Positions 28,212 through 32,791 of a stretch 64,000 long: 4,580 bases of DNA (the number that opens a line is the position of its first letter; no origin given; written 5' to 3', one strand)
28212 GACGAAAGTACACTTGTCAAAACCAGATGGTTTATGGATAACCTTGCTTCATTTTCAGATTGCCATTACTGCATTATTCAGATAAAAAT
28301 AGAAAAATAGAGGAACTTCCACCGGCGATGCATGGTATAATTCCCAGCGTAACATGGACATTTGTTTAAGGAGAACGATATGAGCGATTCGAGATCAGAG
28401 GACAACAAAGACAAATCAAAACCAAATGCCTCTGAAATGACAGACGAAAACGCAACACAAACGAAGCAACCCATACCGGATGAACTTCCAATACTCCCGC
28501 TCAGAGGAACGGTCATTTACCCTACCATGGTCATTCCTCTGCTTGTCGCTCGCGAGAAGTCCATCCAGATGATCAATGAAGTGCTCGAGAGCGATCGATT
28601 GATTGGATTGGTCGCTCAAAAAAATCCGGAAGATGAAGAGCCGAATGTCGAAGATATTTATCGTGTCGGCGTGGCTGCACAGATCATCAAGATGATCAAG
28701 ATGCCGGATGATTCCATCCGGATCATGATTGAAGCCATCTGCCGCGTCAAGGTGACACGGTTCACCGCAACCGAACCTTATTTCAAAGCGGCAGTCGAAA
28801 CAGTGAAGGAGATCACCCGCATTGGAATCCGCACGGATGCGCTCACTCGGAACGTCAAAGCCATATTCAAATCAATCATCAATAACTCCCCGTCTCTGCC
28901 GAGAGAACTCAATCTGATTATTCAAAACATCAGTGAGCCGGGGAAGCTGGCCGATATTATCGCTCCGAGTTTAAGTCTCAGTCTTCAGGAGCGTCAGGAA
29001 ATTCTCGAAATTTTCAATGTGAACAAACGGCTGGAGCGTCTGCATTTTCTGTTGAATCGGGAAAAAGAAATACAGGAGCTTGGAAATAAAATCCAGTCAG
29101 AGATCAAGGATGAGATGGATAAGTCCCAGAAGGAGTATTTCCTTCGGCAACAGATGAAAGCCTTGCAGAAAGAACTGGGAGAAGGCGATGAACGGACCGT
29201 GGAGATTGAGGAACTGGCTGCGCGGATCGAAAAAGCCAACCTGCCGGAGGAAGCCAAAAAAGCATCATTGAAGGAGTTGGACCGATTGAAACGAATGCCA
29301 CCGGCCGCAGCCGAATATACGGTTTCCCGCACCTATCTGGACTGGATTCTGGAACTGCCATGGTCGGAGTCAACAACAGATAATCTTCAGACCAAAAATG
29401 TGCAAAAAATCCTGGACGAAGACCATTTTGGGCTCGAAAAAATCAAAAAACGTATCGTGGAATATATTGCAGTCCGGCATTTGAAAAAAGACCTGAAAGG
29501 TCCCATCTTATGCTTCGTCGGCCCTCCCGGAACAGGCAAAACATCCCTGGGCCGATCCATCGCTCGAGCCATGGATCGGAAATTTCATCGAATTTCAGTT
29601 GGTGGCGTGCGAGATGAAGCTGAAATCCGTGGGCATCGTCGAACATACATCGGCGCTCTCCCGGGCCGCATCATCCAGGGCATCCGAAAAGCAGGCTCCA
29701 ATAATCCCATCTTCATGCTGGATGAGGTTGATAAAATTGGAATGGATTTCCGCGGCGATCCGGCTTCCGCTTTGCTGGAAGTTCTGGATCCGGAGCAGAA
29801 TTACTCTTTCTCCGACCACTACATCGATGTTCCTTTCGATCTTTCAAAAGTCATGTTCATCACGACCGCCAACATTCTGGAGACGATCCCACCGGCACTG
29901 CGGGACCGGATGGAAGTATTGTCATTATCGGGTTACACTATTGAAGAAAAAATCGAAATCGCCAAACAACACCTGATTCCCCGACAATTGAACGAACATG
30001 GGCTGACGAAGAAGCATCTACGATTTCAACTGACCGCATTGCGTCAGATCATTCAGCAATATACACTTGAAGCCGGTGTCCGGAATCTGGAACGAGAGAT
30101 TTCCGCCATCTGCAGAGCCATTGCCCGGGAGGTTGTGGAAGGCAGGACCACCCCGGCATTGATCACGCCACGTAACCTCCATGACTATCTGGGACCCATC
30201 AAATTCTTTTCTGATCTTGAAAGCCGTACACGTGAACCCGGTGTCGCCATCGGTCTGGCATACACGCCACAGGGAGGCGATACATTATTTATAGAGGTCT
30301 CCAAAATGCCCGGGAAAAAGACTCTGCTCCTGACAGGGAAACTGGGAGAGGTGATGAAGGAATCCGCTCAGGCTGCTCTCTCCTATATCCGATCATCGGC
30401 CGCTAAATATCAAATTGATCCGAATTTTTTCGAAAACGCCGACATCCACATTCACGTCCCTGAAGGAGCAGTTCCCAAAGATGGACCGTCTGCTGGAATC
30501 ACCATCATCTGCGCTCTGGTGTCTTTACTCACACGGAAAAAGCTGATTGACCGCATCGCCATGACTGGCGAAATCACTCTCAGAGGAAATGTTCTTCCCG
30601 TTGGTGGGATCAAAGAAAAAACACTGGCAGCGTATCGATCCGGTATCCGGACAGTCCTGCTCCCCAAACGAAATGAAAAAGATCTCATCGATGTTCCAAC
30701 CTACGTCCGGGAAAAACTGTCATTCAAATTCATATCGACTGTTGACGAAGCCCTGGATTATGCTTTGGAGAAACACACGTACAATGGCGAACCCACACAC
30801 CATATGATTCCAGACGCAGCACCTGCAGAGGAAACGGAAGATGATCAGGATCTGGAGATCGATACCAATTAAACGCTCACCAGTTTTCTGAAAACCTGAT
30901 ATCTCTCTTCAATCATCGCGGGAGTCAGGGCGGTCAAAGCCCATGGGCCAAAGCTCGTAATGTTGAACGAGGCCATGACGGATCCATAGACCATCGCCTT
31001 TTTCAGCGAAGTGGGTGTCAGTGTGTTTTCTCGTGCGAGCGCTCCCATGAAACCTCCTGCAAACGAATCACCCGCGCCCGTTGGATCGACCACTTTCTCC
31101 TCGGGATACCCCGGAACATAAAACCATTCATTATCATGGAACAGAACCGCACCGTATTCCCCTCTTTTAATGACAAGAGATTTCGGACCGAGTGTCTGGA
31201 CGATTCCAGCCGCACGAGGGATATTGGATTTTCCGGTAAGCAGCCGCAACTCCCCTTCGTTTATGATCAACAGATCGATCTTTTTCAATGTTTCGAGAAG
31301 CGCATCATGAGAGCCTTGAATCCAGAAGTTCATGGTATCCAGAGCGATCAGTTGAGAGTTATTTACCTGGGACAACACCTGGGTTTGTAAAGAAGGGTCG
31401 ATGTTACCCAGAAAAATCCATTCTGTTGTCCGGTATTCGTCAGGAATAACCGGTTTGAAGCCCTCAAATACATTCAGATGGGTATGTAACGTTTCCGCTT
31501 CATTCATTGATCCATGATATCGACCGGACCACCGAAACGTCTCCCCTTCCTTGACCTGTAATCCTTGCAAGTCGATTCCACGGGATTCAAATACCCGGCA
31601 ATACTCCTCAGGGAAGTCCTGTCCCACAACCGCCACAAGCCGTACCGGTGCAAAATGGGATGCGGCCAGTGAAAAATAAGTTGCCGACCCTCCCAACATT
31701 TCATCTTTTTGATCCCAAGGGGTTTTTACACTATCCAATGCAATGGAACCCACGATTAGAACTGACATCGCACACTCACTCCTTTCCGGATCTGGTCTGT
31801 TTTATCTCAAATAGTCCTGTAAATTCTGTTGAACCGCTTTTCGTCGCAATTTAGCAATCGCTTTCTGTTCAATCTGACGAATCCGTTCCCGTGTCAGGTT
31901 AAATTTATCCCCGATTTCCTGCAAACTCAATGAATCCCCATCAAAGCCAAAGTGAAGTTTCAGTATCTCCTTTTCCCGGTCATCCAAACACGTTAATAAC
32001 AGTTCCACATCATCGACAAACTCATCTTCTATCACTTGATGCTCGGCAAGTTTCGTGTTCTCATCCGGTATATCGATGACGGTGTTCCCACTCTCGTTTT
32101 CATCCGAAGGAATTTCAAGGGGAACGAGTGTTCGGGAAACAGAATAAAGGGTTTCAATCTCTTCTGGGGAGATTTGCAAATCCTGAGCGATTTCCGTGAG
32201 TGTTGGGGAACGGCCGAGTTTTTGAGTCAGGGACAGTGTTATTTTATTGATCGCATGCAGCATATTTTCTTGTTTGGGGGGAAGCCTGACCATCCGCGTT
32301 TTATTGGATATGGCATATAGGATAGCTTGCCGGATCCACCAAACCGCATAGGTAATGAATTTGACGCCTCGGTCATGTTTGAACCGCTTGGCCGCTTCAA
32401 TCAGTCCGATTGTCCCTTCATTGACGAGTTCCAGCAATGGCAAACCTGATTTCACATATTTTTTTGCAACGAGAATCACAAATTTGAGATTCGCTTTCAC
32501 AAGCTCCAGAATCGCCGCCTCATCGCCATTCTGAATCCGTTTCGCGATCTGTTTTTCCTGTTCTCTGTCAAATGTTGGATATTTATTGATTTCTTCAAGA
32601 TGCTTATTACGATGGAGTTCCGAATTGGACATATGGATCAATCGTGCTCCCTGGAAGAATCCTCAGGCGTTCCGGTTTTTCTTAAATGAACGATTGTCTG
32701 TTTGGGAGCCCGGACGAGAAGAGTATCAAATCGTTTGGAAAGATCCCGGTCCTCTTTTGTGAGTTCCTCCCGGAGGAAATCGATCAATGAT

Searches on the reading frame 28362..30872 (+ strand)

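Call 28: search_protein_families(library=pfam, proteins=[window:28362-30872:+], max_evalue=0.00001)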
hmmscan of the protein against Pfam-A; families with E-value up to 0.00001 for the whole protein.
window:28362-30872:+ (836 aa): 6 families
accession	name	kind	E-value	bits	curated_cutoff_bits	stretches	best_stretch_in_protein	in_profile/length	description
PF05362.19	Lon_C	-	6.5e-86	287.6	21.1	1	601-803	2-204/205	Lon protease (S16) C-terminal proteolytic domain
PF02190.22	LON_substr_bdg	-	1.9e-53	181.8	28.7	1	41-233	1-200/200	ATP-dependent protease La (LON) substrate-binding domain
PF00004.35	AAA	-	1.2e-24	87.7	21.2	1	383-520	1-126/131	ATPase family associated with various cellular activities (AAA)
PF22667.2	Lon_lid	-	8.3e-21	73.8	27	1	545-595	2-52/57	Lon protease AAA+ ATPase lid domain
PF07728.20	AAA_5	-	1.6e-08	35.1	22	1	383-517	2-139/139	AAA domain (dynein-related subfamily)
PF13541.12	ChlI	-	1.1e-06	29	27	1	644-771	1-121/121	Subunit ChlI of Mg-chelatase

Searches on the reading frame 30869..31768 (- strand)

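Call 28: search_protein_families(library=pfam, proteins=[window:30869-31768:-], max_evalue=0.00001)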
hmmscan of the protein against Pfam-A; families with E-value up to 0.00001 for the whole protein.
window:30869-31768:- (299 aa): 1 family
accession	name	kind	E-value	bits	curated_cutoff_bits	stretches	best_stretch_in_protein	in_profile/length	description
PF00294.29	PfkB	-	1.3e-28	100.7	25.8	1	30-275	41-295/302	pfkB family carbohydrate kinase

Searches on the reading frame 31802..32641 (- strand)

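Call 28: search_protein_families(library=pfam, proteins=[window:31802-32641:-], max_evalue=0.00001)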
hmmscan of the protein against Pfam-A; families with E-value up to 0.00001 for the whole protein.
window:31802-32641:- (279 aa): 4 families
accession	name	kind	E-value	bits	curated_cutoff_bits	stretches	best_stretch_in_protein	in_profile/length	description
PF04545.22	Sigma70_r4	-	9.5e-20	70.3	24.1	1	216-266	2-49/50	Sigma-70, region 4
PF04542.20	Sigma70_r2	-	6.7e-17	61.5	24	1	47-116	1-70/71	Sigma-70 region 2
PF04539.22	Sigma70_r3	-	5.1e-12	46.2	25.3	1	130-195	5-70/78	Sigma-70 region 3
PF00140.25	Sigma70_r1_2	-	1.1e-07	32.1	22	1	15-42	7-34/34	Sigma-70 factor, region 1.2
